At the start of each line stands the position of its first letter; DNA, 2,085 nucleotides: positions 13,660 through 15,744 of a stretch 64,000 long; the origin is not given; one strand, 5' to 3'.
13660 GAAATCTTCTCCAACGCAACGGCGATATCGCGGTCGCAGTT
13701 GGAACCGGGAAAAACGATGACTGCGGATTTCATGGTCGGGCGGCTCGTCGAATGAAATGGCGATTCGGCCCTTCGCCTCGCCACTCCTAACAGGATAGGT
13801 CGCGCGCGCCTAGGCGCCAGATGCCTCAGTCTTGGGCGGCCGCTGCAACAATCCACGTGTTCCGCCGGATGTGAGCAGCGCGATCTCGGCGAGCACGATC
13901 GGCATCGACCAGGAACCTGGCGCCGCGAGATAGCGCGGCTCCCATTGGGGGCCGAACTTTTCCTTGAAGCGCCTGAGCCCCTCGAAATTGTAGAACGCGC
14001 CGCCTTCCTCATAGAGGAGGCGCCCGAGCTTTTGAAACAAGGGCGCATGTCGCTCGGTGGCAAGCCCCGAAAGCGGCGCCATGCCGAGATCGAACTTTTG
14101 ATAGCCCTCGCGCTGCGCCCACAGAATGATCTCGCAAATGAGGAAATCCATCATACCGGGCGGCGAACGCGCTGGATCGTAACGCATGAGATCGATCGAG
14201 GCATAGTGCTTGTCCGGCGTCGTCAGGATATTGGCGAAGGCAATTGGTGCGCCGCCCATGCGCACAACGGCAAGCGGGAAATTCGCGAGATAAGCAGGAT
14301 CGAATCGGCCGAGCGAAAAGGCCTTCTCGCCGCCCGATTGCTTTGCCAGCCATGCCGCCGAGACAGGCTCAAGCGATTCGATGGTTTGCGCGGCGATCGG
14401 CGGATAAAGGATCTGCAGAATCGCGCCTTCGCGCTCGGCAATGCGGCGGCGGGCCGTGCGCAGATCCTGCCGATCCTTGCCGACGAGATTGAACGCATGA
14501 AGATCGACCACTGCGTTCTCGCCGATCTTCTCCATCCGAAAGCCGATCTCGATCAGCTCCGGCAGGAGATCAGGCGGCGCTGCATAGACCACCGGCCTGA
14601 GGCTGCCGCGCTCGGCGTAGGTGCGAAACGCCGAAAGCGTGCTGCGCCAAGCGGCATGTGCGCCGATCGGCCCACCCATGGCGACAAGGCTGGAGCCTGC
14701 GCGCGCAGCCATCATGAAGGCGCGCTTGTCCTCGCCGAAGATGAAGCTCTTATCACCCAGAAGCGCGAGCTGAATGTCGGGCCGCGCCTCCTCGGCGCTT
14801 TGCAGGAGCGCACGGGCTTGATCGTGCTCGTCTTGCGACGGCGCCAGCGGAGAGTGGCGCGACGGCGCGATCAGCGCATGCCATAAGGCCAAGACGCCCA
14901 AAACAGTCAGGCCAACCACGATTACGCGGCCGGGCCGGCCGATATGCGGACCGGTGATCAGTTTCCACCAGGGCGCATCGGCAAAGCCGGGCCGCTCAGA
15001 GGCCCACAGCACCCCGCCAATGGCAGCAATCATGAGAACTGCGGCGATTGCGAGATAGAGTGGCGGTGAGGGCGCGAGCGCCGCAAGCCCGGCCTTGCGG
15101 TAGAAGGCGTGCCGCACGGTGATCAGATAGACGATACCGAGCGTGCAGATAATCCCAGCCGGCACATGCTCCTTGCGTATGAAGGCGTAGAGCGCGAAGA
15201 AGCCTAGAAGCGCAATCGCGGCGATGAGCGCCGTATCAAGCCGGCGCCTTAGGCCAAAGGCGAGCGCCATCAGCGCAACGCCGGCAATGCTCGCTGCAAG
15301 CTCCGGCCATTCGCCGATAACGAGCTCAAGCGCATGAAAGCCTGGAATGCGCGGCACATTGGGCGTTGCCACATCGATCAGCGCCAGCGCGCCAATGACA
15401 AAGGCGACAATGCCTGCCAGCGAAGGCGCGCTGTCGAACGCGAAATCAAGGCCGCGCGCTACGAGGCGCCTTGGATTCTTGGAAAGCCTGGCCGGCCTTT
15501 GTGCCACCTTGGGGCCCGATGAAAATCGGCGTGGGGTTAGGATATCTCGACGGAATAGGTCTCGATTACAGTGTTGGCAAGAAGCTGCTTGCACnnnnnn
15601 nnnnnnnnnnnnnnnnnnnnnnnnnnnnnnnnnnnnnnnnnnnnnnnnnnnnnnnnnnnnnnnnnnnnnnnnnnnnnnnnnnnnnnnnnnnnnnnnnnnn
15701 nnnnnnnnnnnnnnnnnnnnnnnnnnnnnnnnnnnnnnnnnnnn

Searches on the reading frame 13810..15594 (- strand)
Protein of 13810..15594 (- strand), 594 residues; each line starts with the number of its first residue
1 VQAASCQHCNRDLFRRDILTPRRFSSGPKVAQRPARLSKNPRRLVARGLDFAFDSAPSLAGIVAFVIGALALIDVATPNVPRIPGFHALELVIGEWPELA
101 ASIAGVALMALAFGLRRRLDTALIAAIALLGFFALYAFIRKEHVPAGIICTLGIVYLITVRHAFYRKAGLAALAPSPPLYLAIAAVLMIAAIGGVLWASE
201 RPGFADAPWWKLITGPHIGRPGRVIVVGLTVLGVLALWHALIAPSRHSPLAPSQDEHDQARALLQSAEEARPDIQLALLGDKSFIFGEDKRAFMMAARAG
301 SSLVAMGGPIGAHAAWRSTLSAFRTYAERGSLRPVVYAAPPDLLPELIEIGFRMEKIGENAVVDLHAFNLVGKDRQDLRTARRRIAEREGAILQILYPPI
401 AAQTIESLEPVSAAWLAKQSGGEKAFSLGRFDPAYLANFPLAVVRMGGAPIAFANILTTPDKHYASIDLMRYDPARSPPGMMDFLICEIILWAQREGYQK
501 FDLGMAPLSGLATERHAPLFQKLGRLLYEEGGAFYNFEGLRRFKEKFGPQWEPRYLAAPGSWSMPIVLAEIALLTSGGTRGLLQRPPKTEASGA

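Call 43: search_protein_families(library=pfam, proteins=[window:13810-15594:-], max_evalue=0.001)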
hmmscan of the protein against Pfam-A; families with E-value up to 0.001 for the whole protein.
window:13810-15594:- (594 aa): 2 families
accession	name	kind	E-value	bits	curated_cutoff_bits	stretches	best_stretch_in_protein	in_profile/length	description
PF09924.15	LPG_synthase_C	-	4.9e-79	265.9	27.5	1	261-557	1-297/298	Phosphatidylglycerol lysyltransferase, C-terminal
PF13480.13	Acetyltransf_6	-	0.00015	22.3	22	1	374-505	3-136/143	Acetyltransferase (GNAT) domain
